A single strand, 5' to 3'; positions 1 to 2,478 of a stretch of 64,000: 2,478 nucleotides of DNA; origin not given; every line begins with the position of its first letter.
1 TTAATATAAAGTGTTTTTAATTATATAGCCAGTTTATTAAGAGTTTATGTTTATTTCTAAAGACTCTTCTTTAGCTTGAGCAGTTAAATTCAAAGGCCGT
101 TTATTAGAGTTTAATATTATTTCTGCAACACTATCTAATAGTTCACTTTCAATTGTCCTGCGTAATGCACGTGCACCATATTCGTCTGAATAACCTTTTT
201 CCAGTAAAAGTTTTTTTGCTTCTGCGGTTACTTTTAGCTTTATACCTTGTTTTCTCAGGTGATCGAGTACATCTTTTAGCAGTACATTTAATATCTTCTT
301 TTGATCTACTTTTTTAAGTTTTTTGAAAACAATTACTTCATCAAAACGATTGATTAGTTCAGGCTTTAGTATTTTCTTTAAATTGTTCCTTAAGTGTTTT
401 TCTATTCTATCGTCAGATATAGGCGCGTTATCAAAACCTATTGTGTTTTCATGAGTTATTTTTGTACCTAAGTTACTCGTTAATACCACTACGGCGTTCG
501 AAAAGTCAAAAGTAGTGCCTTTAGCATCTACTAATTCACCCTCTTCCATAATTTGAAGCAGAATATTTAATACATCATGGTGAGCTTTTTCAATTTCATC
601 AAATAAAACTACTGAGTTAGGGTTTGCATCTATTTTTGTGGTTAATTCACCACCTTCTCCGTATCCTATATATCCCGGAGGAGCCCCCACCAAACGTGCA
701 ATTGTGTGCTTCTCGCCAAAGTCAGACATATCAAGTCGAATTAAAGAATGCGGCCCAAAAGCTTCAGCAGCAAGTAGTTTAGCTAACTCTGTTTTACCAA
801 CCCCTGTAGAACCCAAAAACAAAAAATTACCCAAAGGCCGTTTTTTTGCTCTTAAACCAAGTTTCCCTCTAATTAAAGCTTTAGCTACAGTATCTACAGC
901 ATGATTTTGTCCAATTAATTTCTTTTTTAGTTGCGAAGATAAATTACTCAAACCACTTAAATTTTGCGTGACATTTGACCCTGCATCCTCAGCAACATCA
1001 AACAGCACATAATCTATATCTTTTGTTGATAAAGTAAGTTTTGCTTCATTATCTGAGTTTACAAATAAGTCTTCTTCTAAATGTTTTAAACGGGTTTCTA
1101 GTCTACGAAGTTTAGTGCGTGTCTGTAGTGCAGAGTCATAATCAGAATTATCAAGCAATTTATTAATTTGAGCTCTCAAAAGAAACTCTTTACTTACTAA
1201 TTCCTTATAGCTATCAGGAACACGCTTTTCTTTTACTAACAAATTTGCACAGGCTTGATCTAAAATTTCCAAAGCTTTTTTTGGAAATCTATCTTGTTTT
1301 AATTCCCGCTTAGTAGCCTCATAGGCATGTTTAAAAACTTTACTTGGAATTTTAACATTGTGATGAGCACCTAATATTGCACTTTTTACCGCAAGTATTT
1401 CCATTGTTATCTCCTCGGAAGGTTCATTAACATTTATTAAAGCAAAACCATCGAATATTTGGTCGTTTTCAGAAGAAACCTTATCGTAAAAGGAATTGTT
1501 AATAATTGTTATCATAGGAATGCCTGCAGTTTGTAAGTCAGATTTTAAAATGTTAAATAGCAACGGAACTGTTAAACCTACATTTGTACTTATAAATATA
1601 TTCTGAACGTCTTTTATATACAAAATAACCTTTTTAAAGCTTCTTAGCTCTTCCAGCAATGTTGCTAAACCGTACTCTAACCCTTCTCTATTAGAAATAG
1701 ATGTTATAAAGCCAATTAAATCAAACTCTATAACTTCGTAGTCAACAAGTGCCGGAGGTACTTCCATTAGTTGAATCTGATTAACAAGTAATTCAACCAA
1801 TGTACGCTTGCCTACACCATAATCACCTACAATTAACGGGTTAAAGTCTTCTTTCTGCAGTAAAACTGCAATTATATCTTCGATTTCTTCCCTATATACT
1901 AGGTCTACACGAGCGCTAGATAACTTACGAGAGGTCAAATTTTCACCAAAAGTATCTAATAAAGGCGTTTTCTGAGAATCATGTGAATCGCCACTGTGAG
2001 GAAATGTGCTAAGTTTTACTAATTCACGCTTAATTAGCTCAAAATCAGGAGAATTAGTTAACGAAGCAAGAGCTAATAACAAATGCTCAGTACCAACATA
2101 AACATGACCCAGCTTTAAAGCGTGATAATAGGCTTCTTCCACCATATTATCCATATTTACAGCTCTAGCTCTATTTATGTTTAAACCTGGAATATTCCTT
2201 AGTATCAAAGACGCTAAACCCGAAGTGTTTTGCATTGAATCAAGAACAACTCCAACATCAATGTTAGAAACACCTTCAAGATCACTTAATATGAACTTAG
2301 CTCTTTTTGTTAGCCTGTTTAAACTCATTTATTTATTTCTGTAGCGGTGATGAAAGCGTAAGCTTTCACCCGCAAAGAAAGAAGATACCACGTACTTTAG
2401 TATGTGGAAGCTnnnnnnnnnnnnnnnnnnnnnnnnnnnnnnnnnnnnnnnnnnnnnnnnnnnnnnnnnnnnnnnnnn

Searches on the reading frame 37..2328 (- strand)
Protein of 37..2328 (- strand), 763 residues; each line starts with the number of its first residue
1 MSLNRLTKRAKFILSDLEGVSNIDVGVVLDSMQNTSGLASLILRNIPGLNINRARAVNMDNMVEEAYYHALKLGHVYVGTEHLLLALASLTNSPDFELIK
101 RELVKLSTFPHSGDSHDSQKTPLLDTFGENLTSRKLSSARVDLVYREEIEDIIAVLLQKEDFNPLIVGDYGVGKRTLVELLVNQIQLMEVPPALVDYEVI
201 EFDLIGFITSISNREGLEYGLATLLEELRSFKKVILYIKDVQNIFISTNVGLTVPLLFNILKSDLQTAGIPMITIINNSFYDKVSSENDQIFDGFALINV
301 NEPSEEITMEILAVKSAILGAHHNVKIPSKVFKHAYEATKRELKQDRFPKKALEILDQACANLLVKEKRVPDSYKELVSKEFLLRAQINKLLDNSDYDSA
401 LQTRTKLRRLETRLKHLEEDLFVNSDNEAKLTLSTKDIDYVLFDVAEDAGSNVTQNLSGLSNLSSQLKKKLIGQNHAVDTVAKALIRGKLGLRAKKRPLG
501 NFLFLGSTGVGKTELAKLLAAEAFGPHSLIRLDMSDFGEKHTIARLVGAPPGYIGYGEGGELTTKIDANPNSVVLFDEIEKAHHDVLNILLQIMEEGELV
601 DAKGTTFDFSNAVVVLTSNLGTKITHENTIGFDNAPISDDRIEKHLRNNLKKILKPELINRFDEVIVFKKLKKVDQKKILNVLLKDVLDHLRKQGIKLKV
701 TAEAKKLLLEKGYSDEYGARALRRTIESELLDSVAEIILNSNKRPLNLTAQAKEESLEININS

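Call 23: search_protein_families(library=pfam, proteins=[window:37-2328:-], max_evalue=0.00001)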
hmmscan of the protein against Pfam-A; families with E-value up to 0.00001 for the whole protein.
window:37-2328:- (763 aa): 5 families
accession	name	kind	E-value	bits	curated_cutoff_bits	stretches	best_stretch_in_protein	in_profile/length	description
PF07724.20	AAA_2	-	1.3e-52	178.7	27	1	497-665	1-166/166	AAA domain (Cdc48 subfamily)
PF10431.15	ClpB_D2-small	-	8.9e-17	61.4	21.9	1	671-742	1-72/81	C-terminal, D2-small domain, of ClpB protein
PF17871.7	AAA_lid_9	-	6.6e-12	45.7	22.8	1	304-403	1-100/104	AAA lid domain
PF00004.35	AAA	-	1.4e-11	45.4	21.2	1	503-623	2-113/131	ATPase family associated with various cellular activities (AAA)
PF07728.20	AAA_5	-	1.3e-10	41.9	22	1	501-619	1-122/139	AAA domain (dynein-related subfamily)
